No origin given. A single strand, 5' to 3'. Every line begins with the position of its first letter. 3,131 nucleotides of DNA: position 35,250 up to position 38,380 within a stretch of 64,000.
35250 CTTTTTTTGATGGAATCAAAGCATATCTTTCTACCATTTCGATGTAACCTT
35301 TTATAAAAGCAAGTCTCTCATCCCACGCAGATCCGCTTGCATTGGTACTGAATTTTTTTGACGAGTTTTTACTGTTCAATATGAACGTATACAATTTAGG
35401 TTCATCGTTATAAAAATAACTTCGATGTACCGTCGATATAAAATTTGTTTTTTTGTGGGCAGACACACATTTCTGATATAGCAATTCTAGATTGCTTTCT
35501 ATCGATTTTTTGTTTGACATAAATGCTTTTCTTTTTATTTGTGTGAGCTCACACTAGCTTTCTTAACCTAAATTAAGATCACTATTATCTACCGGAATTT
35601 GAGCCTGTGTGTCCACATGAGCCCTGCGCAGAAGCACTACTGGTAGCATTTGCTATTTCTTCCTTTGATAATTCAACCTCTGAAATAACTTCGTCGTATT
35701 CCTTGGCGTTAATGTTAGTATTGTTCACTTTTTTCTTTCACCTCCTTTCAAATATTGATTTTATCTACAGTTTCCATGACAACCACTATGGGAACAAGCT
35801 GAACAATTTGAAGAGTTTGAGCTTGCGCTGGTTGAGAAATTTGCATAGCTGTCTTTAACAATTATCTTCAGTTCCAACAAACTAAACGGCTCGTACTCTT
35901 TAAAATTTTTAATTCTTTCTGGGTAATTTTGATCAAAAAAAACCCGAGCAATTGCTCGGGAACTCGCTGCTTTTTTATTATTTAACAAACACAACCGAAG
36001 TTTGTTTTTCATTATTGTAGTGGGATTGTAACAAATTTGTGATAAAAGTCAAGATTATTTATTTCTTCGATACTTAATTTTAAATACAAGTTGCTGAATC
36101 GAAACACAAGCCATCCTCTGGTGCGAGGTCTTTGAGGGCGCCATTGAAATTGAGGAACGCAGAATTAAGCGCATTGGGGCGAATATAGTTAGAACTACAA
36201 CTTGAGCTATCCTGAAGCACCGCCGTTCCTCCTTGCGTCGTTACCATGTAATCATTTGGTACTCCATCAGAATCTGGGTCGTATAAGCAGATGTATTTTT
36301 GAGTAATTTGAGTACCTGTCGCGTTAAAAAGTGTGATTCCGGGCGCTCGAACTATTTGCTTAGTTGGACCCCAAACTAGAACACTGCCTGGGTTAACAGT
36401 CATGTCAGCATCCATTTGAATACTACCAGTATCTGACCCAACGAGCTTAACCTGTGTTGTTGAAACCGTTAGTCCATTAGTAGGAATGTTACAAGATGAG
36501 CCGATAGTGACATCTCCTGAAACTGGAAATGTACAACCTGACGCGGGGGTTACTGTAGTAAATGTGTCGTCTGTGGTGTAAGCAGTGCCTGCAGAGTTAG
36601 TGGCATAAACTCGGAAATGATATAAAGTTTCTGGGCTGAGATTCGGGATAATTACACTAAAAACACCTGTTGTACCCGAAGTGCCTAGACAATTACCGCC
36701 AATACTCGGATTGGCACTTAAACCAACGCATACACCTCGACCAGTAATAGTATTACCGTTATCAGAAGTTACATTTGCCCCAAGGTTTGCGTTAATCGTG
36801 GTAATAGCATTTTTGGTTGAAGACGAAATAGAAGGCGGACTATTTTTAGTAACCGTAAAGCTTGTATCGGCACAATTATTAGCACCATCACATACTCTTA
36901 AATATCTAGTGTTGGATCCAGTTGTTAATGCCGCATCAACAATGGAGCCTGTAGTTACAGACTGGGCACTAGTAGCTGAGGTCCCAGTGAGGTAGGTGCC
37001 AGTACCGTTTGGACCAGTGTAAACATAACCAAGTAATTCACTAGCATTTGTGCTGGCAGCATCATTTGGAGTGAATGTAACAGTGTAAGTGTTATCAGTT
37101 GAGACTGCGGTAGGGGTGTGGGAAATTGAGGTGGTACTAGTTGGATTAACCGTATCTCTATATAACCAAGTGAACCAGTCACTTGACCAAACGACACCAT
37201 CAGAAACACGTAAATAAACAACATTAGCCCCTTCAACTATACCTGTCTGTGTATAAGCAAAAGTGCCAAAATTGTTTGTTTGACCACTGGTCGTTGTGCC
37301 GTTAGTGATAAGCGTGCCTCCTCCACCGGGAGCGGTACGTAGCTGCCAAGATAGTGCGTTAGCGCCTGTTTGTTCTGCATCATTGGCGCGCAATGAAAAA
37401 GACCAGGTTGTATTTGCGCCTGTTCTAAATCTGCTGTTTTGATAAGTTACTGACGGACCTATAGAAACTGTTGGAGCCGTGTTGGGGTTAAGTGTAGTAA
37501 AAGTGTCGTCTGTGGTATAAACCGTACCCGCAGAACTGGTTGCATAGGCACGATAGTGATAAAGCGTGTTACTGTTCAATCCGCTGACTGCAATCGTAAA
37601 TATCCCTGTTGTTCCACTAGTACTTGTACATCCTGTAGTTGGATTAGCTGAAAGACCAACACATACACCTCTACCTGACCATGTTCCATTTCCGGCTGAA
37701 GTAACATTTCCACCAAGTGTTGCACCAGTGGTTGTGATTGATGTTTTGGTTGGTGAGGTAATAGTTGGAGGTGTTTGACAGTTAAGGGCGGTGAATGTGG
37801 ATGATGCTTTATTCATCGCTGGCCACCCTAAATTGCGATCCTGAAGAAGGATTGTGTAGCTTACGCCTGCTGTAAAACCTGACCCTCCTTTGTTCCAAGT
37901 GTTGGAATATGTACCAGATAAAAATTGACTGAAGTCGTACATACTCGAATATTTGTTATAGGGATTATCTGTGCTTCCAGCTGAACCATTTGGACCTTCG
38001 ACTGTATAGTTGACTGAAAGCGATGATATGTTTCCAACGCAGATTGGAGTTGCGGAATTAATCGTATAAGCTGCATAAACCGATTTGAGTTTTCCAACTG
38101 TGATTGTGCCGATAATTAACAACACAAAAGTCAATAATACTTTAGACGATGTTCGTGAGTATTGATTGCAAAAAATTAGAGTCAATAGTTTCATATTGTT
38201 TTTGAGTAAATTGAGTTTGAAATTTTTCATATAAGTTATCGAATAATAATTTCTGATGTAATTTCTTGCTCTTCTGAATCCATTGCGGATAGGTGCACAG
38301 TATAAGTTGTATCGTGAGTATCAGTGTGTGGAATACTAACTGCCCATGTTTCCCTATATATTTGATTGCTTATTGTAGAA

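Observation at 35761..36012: Second, paralogous precursor candidate (A2) whose 5' region contains a perfect intrinsic terminator: possible attenuator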

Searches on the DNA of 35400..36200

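Call 14: search_rna_families(source=window, start=35400, end=36200, threshold=evalue, max_evalue=10)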
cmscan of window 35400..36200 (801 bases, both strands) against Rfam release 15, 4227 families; matches with E-value up to 10: 10.
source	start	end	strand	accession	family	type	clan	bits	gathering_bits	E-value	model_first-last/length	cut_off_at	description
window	35932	36049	-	RF02070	STnc300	Gene; sRNA;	-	32.3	80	0.029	1-159/159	no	Salmonella enterica sRNA STnc300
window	35929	36035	-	RF00121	MicC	Gene; sRNA;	-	22.3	90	0.94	1-123/123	no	MicC RNA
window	35936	36017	-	RF00512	Leu_leader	Cis-reg; leader;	-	20.9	50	0.1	1-148/148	no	Leucine operon leader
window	35960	36152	-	RF02911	Baculoviridae_NAE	Cis-reg;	-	20.7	51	1.5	1-200/200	no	Baculoviridae Nucleocapsid Assembly essential Element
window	35934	36018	-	RF01808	MicX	Gene; sRNA;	-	17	75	0.36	1-194/194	no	MicX Vibrio cholerae sRNA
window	35929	36063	-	RF03533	SQ1002_RNA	Gene; sRNA;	-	16.5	128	0.55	1-237/237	no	Clostridioides difficile sRNA SQ1002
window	35665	35755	+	RF02706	TeloSII_ncR30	Gene; sRNA;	-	16.1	86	0.35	1-226/226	no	TeloSII non coding RNA 30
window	35985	36007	-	RF04042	mir-7961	Gene; miRNA;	-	15.6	90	6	1-56/56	no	mir-7961 microRNA precursor family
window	35903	35985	-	RF01424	snoR118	Gene; snRNA; snoRNA; CD-box;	CL00071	15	44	3.6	1-92/92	no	small nucleolar RNA snoR118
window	35847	35971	-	RF00190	SNORA16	Gene; snRNA; snoRNA; HACA-box;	CL00021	13.7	35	5.7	1-135/135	no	Small nucleolar RNA SNORA16B/SNORA16A family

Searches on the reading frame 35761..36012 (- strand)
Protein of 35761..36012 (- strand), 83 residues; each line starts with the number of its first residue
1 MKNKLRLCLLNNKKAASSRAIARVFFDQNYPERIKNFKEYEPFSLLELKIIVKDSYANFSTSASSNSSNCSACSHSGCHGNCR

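Call 6: search_protein_families(library=pfam, proteins=[window:35761-36012:-], max_evalue=0.01)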
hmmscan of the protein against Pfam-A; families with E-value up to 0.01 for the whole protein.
window:35761-36012:- (83 aa): 0 families

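Call 7: search_protein_families(library=ncbifam, proteins=[window:35761-36012:-], max_evalue=0.01)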
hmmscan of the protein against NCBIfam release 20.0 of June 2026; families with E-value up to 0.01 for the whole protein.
window:35761-36012:- (83 aa): 1 family
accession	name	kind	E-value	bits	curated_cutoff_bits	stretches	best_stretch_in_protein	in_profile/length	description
NF033400.3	thiazolyl_B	subfamily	0.0018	18.2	30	1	43-78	8-43/45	thiazolylpeptide-type bacteriocin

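Call 9: find_homologous_proteins(query=window:35761-36012:-, max_evalue=10)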
Query window:35761-36012:- (83 aa): 1 proteins with E <= 10 among 2 candidates.
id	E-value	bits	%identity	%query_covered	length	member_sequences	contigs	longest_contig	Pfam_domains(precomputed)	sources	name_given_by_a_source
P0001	9.7e-48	177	100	100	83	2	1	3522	-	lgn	-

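Call 43: find_related_loci(query=A3, collection=metagenome_contigs, flank=3000)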
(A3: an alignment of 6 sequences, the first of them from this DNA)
Query A3 (83 aa) in metagenome_contigs; peptide patterns used: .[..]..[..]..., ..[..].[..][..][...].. (x = any residue, [..] = any of these).
130 stretches matched a pattern; 3 encode a relative of the query (tblastn E <= 1e-3); 3 distinct loci.
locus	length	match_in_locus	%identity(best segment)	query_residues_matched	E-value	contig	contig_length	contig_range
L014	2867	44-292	95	1-83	3e-43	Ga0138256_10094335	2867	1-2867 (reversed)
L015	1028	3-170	100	28-83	6e-37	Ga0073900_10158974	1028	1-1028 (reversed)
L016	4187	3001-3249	77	1-83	1e-29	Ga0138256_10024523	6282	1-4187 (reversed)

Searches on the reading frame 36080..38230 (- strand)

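Call 6: search_protein_families(library=pfam, proteins=[window:36080-38230:-], max_evalue=0.01)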
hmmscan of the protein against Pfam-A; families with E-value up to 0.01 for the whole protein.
window:36080-38230:- (716 aa): 4 families
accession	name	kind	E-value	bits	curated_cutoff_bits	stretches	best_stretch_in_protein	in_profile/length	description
PF25059.1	FN3_DSCAM-DSCAML_C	-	3.5e-06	27.7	39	1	525-563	46-83/89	DSCAM/DSCAML C-terminal Fn3-like domain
PF00041.27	fn3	-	7.5e-05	23.3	25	1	521-550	47-75/84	Fibronectin type III domain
PF17964.7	Big_10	-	0.0011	19.6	22.9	0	530-566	48-84/164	Bacterial Ig domain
PF16656.11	Pur_ac_phosph_N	-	0.0076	17.2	30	1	456-559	13-93/93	Purple acid Phosphatase, N-terminal domain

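Call 7: search_protein_families(library=ncbifam, proteins=[window:36080-38230:-], max_evalue=0.01)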
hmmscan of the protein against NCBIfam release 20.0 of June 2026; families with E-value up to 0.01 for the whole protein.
window:36080-38230:- (716 aa): 1 family
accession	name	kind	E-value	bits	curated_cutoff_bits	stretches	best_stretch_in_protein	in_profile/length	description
NF049889.1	AlphArabdaseBT0360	equivalog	1.4e-12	47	600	2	455-560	22-130/639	arabinan endo-1,5-alpha-L-arabinosidase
